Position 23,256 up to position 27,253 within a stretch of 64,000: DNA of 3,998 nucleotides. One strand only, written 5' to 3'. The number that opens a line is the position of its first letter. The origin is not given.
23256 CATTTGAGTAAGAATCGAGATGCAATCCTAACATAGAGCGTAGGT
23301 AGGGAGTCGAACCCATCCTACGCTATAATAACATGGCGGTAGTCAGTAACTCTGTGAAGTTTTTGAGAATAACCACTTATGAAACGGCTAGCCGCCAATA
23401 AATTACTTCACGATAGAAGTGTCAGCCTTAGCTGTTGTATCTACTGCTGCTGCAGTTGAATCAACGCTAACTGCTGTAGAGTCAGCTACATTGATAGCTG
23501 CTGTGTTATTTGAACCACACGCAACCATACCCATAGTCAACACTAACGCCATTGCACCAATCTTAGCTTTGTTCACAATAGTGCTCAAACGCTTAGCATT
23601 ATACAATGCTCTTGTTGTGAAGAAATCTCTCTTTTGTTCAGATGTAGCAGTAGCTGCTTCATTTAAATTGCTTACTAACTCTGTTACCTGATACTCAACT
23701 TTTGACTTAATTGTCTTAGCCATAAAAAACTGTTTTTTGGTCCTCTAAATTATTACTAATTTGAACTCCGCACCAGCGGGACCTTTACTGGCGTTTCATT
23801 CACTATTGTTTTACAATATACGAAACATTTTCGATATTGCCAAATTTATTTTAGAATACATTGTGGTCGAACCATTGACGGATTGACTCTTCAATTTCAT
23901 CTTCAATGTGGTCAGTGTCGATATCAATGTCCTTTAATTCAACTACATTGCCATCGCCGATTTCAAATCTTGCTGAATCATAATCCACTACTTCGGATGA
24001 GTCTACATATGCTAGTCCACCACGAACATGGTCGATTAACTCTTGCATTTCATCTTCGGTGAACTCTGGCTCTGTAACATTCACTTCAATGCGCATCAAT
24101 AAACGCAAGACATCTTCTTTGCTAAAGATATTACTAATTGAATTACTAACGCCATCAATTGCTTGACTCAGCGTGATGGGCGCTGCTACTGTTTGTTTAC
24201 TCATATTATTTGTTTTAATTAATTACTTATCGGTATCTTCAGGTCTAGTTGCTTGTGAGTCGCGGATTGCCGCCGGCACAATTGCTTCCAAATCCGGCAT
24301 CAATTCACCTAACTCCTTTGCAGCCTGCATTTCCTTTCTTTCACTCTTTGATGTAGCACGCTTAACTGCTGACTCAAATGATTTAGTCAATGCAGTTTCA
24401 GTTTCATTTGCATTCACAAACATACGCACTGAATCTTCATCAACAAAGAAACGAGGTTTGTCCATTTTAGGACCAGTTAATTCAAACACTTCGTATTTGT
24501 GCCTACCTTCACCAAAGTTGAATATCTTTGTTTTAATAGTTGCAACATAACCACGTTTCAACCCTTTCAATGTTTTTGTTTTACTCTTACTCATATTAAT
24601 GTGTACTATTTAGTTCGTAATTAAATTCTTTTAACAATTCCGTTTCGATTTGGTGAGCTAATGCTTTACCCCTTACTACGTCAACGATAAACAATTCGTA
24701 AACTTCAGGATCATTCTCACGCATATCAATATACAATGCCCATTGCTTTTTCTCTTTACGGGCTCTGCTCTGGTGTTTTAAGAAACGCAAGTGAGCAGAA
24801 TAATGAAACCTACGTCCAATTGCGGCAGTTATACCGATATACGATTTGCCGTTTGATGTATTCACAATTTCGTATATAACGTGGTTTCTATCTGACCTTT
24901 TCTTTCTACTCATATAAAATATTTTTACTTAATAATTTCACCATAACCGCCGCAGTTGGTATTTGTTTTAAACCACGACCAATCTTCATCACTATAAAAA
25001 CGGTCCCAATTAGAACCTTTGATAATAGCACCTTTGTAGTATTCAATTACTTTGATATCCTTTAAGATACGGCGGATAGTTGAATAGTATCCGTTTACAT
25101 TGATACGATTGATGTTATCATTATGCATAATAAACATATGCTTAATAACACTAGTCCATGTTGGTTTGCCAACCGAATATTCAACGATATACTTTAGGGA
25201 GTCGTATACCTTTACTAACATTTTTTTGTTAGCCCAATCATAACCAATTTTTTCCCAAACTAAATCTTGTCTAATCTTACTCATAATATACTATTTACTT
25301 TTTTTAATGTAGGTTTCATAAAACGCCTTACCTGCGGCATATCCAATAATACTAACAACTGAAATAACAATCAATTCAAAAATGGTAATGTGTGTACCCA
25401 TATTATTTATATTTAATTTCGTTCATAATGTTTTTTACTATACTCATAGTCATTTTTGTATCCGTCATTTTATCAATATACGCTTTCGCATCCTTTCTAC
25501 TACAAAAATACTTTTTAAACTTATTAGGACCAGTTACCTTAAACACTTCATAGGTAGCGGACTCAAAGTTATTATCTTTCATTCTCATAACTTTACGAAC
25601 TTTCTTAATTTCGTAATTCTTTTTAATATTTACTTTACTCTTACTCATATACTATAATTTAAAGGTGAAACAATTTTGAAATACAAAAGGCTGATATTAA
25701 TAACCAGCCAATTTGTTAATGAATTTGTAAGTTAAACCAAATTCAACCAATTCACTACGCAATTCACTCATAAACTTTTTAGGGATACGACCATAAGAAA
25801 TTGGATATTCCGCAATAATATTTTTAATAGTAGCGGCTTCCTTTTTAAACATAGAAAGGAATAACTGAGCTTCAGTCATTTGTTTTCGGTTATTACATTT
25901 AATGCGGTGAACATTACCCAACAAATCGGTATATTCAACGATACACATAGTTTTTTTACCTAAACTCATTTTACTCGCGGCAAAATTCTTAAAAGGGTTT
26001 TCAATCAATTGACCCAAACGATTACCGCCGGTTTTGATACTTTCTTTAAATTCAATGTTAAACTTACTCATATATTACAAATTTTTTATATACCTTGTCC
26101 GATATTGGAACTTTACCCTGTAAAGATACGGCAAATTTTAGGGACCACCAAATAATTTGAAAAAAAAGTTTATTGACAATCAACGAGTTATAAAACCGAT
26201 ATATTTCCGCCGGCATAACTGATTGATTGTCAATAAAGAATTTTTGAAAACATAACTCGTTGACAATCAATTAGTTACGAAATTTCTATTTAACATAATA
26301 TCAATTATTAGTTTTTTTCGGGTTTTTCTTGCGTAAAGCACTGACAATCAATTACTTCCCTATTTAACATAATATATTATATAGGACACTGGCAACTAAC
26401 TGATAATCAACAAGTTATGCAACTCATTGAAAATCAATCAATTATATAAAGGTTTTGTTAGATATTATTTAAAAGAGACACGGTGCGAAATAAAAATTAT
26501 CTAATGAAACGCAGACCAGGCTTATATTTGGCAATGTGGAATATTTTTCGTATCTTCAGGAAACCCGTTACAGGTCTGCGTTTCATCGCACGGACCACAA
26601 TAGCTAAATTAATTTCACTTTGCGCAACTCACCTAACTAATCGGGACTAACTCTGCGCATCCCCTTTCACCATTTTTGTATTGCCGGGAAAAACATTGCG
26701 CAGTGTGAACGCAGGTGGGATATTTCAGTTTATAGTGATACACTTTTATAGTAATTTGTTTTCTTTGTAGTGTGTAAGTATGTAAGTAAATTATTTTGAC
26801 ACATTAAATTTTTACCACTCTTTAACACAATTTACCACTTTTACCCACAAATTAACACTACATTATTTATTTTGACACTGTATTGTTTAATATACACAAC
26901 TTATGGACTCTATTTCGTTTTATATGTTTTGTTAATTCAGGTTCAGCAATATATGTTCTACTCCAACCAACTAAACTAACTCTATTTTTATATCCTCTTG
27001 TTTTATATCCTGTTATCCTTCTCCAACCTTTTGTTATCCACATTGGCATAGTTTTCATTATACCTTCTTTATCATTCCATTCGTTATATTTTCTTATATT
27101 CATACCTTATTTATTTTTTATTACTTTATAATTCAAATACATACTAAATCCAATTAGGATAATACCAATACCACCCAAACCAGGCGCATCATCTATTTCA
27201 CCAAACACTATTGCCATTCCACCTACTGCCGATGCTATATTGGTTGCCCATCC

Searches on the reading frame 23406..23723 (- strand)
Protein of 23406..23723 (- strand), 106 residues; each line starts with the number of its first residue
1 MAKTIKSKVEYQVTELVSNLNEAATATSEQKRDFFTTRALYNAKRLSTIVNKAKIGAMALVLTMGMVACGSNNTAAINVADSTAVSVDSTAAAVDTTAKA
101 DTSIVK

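Call 54: search_protein_families(library=pfam, alignment_id=A3, max_evalue=0.001)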
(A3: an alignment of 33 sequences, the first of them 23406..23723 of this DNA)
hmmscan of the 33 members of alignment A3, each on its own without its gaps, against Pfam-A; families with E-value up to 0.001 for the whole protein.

A. member 1, window:23406-23723:- (106 aa): 0 families

B. families by the number of members that match (of 33 scanned): 14 families
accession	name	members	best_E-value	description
PF13640.12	2OG-FeII_Oxy_3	2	2.1e-15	2OG-Fe(II) oxygenase superfamily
PF13759.12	2OG-FeII_Oxy_5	2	2e-12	Putative 2OG-Fe(II) oxygenase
PF13472.12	Lipase_GDSL_2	2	6.4e-05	GDSL-like Lipase/Acylhydrolase family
PF03851.20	UvdE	1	4.9e-67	UV-endonuclease UvdE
PF16861.10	Carbam_trans_C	1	2.7e-64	Carbamoyltransferase C-terminus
PF02543.21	Carbam_trans_N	1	2.3e-59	Carbamoyltransferase N-terminus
PF01327.26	Pep_deformylase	1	6.1e-22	Polypeptide deformylase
PF09834.14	DUF2061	1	9.9e-12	Predicted membrane protein (DUF2061)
PF00011.27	HSP20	1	1.8e-10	Hsp20/alpha crystallin family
PF00657.28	Lipase_GDSL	1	3.6e-07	GDSL-like Lipase/Acylhydrolase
PF19547.4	DUF6071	1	4.4e-05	Family of unknown function (DUF6071)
PF04220.17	YihI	1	0.00042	Der GTPase activator (YihI)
PF03171.26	2OG-FeII_Oxy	1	0.00045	2OG-Fe(II) oxygenase superfamily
PF23665.1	CDCP1_CUB_6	1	0.00068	CDCP1 CUB domain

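Call 76: search_protein_families(library=pfam, proteins=[window:23406-23723:-], max_evalue=0.1)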
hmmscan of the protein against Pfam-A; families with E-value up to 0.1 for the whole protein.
window:23406-23723:- (106 aa): 1 family
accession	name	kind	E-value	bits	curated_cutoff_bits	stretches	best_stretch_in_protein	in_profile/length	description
PF05055.17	DUF677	-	0.045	13.1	29.1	1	39-105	172-238/336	Protein of unknown function (DUF677)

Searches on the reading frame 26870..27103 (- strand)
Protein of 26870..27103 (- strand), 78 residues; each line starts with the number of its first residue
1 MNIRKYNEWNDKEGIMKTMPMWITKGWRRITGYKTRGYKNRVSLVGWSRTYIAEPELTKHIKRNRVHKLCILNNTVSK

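Call 76: search_protein_families(library=pfam, proteins=[window:26870-27103:-], max_evalue=0.1)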
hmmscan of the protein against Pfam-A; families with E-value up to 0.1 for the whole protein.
window:26870-27103:- (78 aa): 1 family
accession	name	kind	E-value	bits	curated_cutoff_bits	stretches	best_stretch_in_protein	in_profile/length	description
PF00724.26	Oxidored_FMN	-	0.039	13.7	27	1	38-65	312-339/342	NADH:flavin oxidoreductase / NADH oxidase family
